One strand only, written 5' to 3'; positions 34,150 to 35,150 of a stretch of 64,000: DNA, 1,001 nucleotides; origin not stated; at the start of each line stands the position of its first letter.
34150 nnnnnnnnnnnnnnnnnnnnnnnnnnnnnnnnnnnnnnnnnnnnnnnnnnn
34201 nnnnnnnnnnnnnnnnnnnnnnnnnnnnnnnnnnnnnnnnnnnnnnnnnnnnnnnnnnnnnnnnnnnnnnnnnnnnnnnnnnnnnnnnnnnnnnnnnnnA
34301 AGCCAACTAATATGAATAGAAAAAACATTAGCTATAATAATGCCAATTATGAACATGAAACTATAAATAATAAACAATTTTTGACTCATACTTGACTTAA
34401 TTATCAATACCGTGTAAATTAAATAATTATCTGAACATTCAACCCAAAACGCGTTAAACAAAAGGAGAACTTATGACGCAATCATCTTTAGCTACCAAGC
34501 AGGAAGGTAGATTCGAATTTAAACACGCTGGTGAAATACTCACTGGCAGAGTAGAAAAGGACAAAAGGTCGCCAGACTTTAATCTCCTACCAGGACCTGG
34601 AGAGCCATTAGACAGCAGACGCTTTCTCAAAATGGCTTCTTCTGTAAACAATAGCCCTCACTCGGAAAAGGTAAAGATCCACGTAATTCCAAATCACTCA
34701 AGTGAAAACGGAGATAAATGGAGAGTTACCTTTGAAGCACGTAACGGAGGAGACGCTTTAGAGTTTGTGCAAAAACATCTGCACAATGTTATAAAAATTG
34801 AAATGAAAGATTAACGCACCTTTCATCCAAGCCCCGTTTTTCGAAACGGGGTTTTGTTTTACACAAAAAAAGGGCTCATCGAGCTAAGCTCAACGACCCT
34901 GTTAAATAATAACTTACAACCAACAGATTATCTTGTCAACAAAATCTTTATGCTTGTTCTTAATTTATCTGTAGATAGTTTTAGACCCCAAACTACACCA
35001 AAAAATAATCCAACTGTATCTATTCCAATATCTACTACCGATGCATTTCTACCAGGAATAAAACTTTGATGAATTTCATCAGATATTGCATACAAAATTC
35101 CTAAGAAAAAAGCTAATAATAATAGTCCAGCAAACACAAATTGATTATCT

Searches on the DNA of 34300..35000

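Call 65: search_rna_families(source=window, start=34300, end=35000, threshold=evalue, max_evalue=1)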
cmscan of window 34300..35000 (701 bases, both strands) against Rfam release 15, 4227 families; matches with E-value up to 1: 3.
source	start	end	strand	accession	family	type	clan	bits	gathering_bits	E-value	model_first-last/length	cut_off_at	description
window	34755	34863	+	RF01772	rnk_pseudo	Cis-reg; leader;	-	23.4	55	0.14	1-108/108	no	Pseudomonas rnk leader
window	34802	34891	+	RF02822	Srn266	Gene; sRNA;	-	21.3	63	0.65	1-112/112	no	Streptococcus RNA 266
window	34771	34900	+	RF02634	EF3314_EF3315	Gene; sRNA;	-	17.6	100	0.15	1-141/141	no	Enterococcus sRNA EF3314_EF3315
